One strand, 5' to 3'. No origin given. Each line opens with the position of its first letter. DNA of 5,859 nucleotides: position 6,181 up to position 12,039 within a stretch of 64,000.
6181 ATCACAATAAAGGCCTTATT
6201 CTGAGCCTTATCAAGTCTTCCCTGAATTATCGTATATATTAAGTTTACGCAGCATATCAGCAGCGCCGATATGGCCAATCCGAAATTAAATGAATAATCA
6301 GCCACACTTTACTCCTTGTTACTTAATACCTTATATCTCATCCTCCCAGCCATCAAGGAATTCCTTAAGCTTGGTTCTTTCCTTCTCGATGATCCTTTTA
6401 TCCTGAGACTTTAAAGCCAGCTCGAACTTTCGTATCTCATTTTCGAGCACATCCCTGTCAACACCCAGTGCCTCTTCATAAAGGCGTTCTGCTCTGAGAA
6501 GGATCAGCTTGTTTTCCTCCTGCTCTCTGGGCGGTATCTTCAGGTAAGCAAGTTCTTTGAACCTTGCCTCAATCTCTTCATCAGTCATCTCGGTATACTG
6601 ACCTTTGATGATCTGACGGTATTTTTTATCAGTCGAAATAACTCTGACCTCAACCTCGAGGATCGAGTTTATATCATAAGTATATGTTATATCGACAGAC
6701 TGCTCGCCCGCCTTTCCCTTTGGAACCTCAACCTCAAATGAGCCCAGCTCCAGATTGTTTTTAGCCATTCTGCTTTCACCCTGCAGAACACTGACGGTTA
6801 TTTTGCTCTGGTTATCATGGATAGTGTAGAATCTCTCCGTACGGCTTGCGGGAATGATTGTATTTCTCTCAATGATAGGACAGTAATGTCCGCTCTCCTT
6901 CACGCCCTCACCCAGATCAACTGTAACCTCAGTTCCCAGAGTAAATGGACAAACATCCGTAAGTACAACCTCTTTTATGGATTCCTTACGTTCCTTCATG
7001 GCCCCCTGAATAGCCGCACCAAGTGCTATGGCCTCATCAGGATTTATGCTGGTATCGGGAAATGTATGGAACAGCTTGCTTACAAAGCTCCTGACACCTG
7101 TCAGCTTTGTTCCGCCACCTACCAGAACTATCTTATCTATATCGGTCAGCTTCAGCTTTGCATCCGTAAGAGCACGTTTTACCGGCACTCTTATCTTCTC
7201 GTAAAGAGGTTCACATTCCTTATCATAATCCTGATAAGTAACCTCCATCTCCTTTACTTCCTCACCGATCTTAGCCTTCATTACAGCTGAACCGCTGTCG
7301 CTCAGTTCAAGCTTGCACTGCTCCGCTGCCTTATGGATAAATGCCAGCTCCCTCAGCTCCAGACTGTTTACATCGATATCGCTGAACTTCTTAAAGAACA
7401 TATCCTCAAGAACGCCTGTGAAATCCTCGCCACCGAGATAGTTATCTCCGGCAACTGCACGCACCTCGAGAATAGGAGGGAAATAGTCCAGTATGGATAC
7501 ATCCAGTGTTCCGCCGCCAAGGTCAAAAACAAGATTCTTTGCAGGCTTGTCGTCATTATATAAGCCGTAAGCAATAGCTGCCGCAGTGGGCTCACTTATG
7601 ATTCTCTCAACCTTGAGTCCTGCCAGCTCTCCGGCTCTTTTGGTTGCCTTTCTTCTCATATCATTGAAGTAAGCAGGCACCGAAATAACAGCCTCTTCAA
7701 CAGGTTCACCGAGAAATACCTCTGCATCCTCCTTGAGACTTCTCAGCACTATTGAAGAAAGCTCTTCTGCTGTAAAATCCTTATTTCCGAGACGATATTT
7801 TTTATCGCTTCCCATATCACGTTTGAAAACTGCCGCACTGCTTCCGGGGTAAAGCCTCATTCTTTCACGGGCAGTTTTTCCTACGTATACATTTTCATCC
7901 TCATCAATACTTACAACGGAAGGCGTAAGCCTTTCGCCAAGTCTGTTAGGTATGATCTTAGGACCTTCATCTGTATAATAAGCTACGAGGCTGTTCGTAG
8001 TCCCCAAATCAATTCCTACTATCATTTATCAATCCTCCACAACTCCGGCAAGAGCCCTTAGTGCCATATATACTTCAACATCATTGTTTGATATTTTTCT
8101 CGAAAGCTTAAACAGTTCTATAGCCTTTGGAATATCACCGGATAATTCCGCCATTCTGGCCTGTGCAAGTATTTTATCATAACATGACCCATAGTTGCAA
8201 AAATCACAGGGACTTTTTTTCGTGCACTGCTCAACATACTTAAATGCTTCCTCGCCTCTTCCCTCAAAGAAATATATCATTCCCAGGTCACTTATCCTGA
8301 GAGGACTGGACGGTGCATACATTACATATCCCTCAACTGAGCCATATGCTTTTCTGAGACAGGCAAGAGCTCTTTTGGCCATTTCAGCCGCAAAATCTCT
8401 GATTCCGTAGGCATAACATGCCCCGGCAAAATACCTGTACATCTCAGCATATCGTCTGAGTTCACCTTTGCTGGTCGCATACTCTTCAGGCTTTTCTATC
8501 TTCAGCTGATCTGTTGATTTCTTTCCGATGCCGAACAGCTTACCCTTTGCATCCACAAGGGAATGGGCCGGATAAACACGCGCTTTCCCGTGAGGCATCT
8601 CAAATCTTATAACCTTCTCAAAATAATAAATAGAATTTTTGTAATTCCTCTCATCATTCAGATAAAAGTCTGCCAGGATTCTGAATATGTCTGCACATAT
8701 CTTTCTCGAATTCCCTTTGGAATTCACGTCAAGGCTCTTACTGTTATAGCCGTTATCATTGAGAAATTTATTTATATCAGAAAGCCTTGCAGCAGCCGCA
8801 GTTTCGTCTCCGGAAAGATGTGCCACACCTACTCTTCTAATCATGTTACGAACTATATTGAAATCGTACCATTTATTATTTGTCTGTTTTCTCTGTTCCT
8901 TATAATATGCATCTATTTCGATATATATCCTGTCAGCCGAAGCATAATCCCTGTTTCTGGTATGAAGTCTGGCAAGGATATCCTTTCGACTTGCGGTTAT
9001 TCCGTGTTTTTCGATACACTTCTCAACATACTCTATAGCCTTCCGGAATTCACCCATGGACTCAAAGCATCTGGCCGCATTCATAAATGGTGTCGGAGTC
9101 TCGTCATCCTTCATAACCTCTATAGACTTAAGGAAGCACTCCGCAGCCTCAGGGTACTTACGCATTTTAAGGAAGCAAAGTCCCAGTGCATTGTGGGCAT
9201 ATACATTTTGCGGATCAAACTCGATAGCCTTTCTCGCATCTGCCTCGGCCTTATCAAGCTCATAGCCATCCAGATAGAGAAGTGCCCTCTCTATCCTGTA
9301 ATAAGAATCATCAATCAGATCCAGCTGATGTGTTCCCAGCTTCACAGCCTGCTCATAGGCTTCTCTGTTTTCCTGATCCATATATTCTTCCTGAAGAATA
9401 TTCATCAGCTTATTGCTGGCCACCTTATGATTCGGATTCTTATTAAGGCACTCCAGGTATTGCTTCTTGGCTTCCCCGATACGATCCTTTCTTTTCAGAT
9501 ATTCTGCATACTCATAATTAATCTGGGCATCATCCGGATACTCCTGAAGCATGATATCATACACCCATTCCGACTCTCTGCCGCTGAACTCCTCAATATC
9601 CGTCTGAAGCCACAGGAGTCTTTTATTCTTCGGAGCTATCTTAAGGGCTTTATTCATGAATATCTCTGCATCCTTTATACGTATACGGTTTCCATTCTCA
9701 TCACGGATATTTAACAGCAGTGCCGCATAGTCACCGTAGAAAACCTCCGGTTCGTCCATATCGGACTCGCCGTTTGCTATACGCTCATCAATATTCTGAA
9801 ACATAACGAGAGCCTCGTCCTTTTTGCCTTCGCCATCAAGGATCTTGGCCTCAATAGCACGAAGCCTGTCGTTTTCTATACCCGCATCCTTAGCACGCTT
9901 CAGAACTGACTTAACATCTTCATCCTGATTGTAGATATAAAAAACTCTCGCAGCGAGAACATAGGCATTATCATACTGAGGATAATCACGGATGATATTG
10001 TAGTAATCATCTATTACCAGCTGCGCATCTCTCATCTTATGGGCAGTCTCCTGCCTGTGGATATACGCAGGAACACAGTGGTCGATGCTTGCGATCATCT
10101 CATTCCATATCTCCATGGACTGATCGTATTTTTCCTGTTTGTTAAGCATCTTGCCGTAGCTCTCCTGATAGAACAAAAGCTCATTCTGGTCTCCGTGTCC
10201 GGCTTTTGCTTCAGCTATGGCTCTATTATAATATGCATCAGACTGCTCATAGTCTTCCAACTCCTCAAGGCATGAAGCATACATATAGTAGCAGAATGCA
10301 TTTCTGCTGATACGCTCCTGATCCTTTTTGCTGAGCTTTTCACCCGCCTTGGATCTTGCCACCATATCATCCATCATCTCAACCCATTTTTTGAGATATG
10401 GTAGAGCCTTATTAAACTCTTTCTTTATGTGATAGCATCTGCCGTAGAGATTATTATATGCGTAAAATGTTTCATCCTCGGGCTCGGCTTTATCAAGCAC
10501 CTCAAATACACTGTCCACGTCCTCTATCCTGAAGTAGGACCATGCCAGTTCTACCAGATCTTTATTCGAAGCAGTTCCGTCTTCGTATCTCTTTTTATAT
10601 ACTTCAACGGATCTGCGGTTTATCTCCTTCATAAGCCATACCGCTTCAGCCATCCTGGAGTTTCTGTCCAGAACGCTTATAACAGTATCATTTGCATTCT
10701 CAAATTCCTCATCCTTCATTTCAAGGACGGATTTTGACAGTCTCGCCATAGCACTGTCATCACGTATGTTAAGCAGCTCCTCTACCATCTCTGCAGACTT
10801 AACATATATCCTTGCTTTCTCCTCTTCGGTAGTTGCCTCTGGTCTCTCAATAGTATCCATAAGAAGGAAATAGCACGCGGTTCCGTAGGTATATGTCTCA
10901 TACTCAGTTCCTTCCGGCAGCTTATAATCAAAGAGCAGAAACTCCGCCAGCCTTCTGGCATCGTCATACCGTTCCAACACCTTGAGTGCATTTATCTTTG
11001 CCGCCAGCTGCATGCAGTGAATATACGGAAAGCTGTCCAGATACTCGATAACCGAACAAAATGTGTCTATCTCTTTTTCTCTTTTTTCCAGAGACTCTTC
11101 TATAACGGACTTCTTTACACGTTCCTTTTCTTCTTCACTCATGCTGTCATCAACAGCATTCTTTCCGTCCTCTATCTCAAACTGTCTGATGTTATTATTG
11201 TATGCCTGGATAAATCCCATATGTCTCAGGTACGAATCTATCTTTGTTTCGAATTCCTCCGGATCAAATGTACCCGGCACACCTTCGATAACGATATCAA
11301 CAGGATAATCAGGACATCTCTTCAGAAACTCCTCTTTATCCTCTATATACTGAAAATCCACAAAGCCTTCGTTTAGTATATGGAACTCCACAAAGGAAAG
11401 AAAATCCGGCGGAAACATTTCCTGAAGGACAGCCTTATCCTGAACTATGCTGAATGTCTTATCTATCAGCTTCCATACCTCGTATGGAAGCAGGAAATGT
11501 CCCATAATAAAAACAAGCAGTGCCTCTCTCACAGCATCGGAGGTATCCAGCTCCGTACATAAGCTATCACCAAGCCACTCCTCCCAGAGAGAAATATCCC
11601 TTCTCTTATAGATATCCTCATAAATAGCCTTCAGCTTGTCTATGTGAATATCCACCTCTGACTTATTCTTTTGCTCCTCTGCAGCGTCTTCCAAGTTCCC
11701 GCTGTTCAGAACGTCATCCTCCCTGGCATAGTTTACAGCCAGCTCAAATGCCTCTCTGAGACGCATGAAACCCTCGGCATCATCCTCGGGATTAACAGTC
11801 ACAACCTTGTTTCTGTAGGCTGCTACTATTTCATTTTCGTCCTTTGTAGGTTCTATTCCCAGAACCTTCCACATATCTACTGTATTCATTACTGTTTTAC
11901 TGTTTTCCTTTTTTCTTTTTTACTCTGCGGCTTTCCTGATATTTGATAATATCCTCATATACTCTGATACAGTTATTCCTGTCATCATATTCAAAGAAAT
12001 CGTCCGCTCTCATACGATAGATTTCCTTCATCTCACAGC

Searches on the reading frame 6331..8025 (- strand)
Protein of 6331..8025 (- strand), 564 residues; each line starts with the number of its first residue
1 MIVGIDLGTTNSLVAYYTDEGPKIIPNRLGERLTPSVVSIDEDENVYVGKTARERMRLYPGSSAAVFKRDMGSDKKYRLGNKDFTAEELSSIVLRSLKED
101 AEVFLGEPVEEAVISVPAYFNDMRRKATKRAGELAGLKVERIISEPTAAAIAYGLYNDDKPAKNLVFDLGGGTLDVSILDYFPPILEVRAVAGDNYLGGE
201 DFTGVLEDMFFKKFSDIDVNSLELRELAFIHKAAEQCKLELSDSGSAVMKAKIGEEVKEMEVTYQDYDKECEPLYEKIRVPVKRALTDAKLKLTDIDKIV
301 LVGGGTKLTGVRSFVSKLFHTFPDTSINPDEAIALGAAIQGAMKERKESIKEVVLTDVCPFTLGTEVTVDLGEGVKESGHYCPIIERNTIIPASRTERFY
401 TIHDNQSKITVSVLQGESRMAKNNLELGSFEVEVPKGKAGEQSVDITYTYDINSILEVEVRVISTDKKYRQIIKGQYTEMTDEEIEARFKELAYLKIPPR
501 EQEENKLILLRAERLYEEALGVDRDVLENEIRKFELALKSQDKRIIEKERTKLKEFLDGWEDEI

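Call 59: search_protein_families(library=pfam, proteins=[window:6331-8025:-], max_evalue=0.00001)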
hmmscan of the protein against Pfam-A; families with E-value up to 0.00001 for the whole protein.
window:6331-8025:- (564 aa): 2 families
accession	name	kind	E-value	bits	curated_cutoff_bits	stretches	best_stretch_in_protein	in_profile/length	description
PF00012.26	HSP70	-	9.4e-127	424.2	20.6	1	2-556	1-570/599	Hsp70 protein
PF06723.19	MreB_Mbl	-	1.4e-16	60.7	27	1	3-340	4-318/327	MreB/Mbl protein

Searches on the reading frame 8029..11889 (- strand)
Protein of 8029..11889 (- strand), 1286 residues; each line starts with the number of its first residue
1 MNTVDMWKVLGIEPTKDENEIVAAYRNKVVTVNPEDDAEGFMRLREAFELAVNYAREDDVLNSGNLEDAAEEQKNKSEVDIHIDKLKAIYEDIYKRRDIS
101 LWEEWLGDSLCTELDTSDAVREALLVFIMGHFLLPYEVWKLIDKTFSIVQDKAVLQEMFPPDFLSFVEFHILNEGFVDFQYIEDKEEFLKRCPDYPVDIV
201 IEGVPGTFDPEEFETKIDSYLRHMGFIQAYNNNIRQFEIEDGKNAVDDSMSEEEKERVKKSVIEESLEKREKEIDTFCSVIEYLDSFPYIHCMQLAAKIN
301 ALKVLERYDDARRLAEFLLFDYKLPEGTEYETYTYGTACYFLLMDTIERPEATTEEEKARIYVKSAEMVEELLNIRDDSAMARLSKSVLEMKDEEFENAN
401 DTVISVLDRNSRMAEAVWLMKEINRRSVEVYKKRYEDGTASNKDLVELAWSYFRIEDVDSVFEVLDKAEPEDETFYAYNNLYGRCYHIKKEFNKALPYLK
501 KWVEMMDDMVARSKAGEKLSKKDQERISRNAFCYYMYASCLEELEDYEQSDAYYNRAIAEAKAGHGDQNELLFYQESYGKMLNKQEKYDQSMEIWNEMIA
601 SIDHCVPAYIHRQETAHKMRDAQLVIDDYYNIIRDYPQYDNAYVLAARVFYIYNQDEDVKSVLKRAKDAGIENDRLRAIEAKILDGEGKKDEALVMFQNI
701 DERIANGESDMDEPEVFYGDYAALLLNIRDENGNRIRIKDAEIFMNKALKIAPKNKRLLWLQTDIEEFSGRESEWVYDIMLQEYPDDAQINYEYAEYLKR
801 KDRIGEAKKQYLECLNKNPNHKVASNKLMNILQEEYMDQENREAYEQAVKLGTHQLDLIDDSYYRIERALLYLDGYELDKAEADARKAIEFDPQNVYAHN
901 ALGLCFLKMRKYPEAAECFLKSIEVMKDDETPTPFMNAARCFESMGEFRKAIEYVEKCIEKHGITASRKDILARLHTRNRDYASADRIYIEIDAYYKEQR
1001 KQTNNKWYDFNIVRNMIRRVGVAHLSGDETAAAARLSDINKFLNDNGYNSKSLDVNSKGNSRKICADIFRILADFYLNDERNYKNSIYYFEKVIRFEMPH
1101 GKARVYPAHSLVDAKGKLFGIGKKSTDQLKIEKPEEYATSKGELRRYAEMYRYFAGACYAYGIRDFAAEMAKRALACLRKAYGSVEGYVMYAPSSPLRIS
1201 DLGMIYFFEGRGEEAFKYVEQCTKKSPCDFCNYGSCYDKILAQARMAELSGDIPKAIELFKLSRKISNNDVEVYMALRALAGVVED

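Call 60: search_protein_families(library=pfam, proteins=[window:8029-11889:-], max_evalue=0.00001)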
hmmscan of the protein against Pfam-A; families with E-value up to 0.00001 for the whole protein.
window:8029-11889:- (1286 aa): 11 families
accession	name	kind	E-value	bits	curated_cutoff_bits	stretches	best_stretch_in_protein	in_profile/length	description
PF07719.23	TPR_2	-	5.3e-16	57.8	27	0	897-928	2-33/34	Tetratricopeptide repeat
PF13428.12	TPR_14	-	3e-12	46.4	23.5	0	791-824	4-37/44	Tetratricopeptide repeat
PF13424.12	TPR_12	-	5.7e-12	46.1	30.1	0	898-960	5-73/77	Tetratricopeptide repeat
PF13181.12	TPR_8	-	1.9e-11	43.6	25.7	0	534-559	4-29/34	Tetratricopeptide repeat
PF13176.12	TPR_7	-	4.5e-09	36.1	27.9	0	898-932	1-35/36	Tetratricopeptide repeat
PF00515.34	TPR_1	-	1.2e-08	34.9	27.8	0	897-925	2-30/34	Tetratricopeptide repeat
PF13432.12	TPR_16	-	1.6e-08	35.3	32.7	0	868-921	3-56/65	Tetratricopeptide repeat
PF13371.12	TPR_9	-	1.5e-06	28.6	35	0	931-975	28-72/73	Tetratricopeptide repeat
PF25062.1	ARM_TT21_N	-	1.7e-06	28.4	40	0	835-962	75-198/222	Tetratricopeptide repeat protein 21 N-terminal ARM repeat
PF12895.13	ANAPC3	-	3.5e-06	27.6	27.2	0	432-501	13-81/82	Anaphase-promoting complex, cyclosome, subunit 3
PF14559.12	TPR_19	-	6.5e-06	26.8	25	0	878-920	7-49/68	Tetratricopeptide repeat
